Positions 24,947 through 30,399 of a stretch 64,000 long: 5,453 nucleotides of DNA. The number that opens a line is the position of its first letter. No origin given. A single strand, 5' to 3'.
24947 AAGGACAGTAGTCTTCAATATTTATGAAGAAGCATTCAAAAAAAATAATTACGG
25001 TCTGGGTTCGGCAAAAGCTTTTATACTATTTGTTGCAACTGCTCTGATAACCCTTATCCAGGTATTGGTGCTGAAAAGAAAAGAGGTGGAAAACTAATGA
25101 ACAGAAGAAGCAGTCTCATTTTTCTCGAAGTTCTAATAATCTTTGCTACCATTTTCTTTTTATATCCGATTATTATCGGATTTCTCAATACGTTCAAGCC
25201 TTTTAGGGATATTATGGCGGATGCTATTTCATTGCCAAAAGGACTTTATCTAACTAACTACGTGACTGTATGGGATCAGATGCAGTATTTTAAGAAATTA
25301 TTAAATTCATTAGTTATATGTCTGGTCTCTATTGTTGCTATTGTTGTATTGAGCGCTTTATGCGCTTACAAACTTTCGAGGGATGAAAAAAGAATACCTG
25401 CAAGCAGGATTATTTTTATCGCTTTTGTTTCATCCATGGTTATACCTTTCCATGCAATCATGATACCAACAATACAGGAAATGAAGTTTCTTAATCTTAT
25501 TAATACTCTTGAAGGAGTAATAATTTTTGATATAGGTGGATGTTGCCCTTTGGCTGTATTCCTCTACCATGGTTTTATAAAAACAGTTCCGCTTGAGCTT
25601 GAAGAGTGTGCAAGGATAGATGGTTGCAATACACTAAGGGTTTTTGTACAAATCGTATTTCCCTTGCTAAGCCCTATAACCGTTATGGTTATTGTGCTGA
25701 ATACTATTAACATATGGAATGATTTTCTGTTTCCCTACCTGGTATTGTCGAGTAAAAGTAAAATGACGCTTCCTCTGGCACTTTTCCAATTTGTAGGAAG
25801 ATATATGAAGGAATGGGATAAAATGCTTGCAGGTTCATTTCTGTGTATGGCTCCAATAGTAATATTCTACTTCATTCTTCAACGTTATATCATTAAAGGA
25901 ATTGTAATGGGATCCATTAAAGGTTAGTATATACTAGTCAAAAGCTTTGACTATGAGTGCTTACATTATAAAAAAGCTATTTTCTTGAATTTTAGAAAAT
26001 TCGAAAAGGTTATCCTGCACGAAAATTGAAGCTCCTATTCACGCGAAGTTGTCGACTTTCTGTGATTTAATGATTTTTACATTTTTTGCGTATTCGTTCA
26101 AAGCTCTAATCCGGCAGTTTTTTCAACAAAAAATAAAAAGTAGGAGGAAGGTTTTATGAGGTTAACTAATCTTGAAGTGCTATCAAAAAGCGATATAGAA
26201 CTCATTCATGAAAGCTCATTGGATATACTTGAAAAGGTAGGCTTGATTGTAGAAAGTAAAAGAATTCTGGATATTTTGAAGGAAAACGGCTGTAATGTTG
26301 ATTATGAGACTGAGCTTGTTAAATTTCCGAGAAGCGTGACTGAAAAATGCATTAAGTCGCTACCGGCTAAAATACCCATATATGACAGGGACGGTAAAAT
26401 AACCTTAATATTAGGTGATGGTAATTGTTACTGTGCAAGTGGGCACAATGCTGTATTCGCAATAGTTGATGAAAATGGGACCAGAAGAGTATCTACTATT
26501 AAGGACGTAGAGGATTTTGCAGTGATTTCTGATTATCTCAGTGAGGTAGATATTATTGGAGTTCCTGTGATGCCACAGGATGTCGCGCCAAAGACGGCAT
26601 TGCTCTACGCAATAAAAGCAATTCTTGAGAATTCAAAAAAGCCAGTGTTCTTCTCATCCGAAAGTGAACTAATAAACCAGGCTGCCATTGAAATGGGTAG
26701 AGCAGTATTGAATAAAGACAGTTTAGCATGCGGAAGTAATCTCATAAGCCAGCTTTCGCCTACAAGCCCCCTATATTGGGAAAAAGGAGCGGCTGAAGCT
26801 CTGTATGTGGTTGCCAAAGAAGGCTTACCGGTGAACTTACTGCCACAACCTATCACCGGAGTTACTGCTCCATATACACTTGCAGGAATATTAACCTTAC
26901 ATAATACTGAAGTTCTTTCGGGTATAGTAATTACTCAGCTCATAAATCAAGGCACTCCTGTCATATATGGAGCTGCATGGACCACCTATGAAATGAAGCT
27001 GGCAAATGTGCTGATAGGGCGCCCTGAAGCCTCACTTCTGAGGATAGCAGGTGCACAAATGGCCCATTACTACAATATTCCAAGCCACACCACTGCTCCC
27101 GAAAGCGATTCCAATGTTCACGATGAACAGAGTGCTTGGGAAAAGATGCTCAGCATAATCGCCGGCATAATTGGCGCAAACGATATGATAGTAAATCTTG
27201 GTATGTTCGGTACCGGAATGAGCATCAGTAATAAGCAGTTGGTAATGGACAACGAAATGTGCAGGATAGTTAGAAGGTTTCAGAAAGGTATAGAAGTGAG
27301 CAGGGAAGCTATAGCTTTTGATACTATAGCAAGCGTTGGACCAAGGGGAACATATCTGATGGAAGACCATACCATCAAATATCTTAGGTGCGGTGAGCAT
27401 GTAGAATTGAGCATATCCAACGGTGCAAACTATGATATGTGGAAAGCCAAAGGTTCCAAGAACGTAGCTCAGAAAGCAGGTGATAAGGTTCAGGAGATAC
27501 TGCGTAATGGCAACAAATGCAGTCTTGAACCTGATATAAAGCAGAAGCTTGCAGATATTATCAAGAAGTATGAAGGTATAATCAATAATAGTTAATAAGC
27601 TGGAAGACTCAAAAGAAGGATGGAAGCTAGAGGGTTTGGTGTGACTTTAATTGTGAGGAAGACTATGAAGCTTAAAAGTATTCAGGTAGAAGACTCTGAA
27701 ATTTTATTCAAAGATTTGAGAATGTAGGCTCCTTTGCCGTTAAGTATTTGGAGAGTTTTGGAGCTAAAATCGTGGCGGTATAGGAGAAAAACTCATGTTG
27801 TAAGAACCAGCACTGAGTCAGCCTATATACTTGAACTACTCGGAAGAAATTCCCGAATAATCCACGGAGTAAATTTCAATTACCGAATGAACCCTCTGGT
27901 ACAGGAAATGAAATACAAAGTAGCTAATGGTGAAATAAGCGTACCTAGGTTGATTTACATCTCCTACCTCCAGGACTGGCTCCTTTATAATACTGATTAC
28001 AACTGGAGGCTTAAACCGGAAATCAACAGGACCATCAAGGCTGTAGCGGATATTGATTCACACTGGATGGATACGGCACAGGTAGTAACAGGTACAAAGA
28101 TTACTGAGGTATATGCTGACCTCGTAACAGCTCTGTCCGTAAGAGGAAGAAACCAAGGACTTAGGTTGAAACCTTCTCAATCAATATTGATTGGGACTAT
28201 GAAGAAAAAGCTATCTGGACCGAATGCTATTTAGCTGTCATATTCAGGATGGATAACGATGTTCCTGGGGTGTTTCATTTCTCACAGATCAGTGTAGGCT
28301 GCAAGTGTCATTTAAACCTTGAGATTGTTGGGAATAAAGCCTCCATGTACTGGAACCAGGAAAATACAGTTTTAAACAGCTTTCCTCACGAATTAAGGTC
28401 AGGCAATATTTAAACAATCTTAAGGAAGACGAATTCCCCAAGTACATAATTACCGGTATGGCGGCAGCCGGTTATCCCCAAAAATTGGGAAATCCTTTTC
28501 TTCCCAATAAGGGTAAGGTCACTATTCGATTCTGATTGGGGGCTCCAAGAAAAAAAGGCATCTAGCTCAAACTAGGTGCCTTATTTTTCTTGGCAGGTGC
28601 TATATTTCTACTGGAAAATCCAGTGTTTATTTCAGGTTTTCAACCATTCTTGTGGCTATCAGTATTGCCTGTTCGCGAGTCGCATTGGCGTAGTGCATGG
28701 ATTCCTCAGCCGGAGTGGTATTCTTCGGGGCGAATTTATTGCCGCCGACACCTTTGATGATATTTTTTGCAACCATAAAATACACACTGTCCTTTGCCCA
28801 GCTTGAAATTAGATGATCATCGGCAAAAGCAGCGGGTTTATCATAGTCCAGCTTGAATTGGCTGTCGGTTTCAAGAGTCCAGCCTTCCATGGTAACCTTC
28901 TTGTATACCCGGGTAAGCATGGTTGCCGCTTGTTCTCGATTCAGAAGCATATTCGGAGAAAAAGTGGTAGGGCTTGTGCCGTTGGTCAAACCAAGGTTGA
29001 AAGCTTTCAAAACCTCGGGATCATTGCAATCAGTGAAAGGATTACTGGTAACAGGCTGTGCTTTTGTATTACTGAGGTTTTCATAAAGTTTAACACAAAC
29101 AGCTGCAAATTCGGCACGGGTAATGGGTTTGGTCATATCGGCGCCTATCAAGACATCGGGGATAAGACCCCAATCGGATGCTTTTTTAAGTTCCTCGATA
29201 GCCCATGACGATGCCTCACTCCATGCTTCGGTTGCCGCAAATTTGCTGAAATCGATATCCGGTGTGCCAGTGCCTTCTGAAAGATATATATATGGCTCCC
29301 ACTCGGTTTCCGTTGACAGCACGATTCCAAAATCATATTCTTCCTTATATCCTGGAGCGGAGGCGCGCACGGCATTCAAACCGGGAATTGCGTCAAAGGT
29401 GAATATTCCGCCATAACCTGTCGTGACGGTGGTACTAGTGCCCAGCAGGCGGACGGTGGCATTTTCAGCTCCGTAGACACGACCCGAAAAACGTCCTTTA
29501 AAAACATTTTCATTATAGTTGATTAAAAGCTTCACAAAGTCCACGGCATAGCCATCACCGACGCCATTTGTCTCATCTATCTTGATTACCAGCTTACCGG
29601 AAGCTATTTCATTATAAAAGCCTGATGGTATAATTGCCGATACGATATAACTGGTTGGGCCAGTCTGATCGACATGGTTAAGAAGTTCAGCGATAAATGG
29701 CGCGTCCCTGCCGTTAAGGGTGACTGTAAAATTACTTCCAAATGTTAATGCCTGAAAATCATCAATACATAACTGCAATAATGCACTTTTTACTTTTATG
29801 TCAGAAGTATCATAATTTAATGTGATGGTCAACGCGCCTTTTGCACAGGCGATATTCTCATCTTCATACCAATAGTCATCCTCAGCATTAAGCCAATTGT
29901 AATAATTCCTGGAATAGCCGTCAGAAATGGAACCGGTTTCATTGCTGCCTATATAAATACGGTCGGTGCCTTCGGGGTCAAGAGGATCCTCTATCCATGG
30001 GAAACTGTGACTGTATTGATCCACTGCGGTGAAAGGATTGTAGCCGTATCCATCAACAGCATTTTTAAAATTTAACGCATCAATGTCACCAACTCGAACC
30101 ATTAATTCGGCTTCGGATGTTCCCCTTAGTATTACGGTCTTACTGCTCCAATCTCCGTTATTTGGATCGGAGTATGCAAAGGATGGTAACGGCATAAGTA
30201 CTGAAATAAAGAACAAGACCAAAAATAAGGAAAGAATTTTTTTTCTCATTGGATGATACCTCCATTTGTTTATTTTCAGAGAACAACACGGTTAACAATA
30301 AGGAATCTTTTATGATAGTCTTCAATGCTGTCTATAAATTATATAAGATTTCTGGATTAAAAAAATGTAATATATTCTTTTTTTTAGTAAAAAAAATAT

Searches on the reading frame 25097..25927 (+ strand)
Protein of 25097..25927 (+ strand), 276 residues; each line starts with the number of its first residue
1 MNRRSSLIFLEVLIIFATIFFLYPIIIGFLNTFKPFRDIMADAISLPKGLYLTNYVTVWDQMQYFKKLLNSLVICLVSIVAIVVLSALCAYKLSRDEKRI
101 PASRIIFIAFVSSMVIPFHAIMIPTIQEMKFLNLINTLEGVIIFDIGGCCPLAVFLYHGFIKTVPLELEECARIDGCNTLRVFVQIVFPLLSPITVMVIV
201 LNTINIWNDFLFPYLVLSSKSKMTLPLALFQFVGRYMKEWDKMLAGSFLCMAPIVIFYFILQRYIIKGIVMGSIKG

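Call 14: search_protein_families(library=pfam, proteins=[window:25097-25927:+], max_evalue=0.001)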
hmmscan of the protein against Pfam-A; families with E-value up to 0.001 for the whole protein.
window:25097-25927:+ (276 aa): 1 family
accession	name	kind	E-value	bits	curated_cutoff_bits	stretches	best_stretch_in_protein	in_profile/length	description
PF00528.27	BPD_transp_1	-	1.1e-15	58.3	26.4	1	102-269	16-182/184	Binding-protein-dependent transport system inner membrane component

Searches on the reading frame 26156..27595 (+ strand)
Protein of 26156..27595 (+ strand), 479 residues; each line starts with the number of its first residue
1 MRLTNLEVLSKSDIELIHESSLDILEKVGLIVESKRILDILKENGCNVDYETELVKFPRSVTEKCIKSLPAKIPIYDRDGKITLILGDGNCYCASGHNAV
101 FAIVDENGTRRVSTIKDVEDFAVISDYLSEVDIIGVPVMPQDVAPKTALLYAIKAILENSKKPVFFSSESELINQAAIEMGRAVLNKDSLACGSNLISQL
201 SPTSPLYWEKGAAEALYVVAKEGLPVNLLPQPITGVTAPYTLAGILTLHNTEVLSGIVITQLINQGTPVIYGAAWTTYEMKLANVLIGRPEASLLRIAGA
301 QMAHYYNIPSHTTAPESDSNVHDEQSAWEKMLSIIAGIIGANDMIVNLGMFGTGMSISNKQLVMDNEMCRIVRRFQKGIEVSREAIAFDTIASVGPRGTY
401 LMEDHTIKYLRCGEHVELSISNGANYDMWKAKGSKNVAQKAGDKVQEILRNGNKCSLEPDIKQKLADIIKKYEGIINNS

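Call 14: search_protein_families(library=pfam, proteins=[window:26156-27595:+], max_evalue=0.001)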
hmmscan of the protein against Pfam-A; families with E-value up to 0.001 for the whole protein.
window:26156-27595:+ (479 aa): 1 family
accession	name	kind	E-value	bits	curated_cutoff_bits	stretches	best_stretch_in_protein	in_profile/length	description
PF06253.16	MTTB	-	9.1e-89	298.2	25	1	3-471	28-494/500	Trimethylamine methyltransferase (MTTB)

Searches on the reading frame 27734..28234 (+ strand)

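Call 14: search_protein_families(library=pfam, proteins=[window:27734-28234:+], max_evalue=0.001)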
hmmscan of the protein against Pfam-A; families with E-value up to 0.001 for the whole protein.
window:27734-28234:+ (166 aa): 1 family
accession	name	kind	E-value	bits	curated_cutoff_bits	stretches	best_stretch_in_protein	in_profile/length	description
PF22725.1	GFO_IDH_MocA_C3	-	6.6e-10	39.5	27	1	56-134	1-76/124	GFO/IDH/MocA C-terminal domain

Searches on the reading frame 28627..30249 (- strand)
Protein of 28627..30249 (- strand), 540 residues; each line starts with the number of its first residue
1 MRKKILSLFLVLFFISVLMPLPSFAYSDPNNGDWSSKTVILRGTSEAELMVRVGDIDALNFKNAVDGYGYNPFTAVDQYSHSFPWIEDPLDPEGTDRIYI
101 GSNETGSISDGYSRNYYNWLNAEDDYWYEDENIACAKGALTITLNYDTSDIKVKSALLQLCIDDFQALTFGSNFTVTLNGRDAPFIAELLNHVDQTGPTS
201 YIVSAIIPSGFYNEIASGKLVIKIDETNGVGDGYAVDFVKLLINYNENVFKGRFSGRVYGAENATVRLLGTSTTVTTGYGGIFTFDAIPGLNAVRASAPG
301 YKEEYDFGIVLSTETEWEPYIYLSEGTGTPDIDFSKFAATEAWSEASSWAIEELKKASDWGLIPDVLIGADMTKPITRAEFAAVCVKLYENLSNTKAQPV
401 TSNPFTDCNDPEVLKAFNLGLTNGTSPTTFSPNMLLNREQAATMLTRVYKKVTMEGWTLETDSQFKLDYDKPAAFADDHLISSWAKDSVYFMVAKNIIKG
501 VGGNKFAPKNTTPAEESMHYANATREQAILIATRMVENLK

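Call 14: search_protein_families(library=pfam, proteins=[window:28627-30249:-], max_evalue=0.001)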
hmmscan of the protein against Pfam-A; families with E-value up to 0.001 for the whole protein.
window:28627-30249:- (540 aa): 2 families
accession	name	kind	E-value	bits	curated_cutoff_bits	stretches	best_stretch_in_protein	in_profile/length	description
PF00395.25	SLH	-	2.1e-10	40.8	20.8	1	476-511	3-37/44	S-layer homology domain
PF13620.12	CarboxypepD_reg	-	0.00028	21.6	32.3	1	262-305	15-63/82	Carboxypeptidase regulatory-like domain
